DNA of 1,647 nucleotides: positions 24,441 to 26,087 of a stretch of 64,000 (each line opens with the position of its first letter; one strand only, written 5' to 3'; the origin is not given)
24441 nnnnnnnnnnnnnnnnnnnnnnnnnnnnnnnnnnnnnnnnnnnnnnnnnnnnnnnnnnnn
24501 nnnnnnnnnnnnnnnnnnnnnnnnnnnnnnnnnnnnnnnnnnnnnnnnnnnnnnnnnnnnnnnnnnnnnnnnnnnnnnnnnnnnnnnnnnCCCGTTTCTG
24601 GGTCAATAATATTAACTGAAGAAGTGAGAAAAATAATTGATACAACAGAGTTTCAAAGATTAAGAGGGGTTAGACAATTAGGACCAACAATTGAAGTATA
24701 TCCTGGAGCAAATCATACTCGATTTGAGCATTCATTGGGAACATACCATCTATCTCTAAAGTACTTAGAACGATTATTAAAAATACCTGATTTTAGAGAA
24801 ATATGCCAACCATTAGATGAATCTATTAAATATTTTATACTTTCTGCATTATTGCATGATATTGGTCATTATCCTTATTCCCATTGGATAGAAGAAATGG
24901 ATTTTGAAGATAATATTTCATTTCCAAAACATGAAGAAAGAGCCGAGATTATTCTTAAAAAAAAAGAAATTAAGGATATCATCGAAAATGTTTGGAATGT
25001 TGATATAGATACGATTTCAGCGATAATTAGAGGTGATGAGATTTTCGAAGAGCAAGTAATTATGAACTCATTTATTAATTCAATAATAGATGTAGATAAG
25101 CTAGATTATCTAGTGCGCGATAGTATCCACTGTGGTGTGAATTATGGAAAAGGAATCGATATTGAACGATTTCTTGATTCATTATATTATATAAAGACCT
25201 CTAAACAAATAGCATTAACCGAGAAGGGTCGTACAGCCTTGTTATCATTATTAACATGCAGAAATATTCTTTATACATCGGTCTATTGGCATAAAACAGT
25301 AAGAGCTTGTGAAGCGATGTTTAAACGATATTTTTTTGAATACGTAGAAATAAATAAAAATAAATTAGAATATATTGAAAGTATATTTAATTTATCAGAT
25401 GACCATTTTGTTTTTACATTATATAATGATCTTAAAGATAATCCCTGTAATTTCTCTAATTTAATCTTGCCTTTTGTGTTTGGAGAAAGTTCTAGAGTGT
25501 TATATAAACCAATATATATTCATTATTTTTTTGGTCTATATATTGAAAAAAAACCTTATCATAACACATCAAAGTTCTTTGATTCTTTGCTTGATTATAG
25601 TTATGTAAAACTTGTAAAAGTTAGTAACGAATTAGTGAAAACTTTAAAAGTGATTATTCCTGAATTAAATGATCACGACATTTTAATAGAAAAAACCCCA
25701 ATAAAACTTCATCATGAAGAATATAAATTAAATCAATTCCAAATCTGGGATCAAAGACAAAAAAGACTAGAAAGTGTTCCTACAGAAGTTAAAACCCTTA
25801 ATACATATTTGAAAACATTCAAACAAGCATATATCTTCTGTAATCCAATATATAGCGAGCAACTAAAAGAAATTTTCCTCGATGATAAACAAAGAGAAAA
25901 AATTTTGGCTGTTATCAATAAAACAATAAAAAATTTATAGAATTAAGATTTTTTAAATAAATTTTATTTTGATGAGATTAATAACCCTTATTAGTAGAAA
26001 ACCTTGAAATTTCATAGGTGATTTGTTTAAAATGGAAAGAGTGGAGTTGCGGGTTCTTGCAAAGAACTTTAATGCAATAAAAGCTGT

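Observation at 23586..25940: Protein kinase covalently fused to a SAMHD1-like HD dNTPase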

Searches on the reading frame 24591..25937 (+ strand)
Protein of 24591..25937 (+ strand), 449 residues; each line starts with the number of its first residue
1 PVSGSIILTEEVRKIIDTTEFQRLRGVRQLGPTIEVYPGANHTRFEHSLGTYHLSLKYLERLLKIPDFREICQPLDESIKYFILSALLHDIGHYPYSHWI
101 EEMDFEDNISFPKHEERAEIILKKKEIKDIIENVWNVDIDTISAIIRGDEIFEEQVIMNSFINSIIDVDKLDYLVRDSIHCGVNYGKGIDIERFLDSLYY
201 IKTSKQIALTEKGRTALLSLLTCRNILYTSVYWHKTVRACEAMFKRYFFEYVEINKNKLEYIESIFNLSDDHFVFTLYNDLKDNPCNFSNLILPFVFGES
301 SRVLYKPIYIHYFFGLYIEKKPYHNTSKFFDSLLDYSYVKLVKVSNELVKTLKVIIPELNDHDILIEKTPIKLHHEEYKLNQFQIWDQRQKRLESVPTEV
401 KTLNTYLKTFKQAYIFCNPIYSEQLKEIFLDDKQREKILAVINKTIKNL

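Call 6: search_solved_structures(query=window:24591-25937:+, max_evalue=0.01, show_alignments=3)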
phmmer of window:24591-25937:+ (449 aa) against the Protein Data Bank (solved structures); distinct sequences matched with E-value up to 0.01: 31.
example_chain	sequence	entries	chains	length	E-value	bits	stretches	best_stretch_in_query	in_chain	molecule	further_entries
2hek_A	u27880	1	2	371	1.6e-33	119.4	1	2-270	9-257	Hypothetical protein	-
2q14_A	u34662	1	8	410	1.7e-24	89.6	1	17-282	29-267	Phosphohydrolase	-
2o6i_A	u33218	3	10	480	6e-24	87.8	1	12-257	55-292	HD domain protein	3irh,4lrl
9mr6_A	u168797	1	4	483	9.6e-23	83.8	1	2-244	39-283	HD domain-containing protein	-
6pwy_A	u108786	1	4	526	2e-22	82.8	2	3-129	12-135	ZK177.8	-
5ao1_A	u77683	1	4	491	1.9e-19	73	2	1-101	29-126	DEOXYNUCLEOSIDE TRIPHOSPHATE TRIPHOSPHOHYDROLASE SAMHD1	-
8gb1_A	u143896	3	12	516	2e-19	72.9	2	1-101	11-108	Deoxynucleoside triphosphate triphosphohydrolase SAMHD1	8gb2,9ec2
6txc_A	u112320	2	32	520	2.1e-19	72.8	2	1-101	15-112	Deoxynucleoside triphosphate triphosphohydrolase SAMHD1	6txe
3u1n_A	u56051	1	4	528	2.2e-19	72.8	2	1-101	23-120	SAM domain and HD domain-containing protein 1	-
6u6z_A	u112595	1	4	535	2.3e-19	72.7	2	1-101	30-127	Deoxynucleoside triphosphate triphosphohydrolase SAMHD1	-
4q7h_A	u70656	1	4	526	2.5e-19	72.6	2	1-101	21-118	Deoxynucleoside triphosphate triphosphohydrolase SAMHD1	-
5ao3_A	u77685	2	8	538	2.6e-19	72.5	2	1-101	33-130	DEOXYNUCLEOSIDE TRIPHOSPHATE TRIPHOSPHOHYDROLASE SAMHD1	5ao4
4mz7_A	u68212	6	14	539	2.7e-19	72.5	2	1-101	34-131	Deoxynucleoside triphosphate triphosphohydrolase SAMHD1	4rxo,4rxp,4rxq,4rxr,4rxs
4bzc_A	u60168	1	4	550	2.8e-19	72.4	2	1-101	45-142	DEOXYNUCLEOSIDE TRIPHOSPHATE TRIPHOSPHOHYDROLASE SAMHD1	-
5yhw_A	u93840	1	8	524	3.7e-19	72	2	1-101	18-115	Deoxynucleoside triphosphate triphosphohydrolase SAMHD1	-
7lwz_B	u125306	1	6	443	0.0037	19.3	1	14-100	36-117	Deoxyguanosinetriphosphate triphosphohydrolase-like protein 1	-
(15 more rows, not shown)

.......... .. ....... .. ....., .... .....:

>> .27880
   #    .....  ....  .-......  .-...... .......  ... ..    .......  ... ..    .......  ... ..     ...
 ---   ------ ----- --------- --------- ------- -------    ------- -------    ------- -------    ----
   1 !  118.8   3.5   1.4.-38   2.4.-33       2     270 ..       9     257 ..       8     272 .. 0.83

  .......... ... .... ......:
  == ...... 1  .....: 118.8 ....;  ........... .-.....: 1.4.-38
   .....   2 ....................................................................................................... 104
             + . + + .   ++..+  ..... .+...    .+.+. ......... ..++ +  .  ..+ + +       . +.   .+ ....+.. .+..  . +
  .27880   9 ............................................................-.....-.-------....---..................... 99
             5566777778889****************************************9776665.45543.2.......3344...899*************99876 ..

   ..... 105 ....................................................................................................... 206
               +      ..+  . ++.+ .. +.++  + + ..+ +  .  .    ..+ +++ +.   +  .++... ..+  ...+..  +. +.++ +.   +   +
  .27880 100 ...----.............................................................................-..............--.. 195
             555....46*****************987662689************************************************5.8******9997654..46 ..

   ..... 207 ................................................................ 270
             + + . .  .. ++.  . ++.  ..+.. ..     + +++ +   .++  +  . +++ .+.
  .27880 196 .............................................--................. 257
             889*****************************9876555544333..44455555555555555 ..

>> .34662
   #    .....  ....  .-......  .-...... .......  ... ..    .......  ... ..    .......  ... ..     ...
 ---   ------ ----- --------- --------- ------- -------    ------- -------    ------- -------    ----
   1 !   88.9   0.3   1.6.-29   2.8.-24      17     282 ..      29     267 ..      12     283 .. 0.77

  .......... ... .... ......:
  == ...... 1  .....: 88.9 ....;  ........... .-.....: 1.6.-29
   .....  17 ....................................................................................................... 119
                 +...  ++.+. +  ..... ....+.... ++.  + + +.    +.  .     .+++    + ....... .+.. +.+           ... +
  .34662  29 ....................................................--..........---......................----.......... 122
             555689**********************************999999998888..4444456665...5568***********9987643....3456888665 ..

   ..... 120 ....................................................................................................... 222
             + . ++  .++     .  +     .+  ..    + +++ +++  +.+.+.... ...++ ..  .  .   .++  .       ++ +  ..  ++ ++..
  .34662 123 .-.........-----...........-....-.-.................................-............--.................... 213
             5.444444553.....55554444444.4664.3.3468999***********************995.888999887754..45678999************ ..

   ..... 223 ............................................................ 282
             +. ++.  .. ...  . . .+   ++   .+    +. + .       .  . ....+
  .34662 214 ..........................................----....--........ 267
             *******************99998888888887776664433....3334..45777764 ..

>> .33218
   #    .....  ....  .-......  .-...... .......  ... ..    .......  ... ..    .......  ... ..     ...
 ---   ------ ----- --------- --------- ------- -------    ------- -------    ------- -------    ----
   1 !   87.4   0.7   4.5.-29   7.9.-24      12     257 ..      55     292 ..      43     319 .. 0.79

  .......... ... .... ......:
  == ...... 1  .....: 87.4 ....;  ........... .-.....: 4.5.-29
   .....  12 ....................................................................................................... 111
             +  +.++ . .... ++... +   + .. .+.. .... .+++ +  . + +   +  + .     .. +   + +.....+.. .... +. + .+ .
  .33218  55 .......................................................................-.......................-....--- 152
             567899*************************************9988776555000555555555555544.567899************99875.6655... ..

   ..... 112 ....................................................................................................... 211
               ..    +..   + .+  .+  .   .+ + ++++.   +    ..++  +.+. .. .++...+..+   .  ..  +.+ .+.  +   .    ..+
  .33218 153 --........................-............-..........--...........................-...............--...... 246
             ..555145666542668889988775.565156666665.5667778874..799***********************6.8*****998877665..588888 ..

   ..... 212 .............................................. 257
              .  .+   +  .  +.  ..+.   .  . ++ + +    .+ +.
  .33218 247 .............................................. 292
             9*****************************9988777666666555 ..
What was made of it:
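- On SAMHD1 proper (metazoan orthologue group): The protein is closer to bacterial homologues than to SAMHD1 (call 6).
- PDB sequence hits are 2hek 1.6e-33, 2q14, 2o6i, 9mr6 and SAMHD1 ~2e-19 (call 6).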
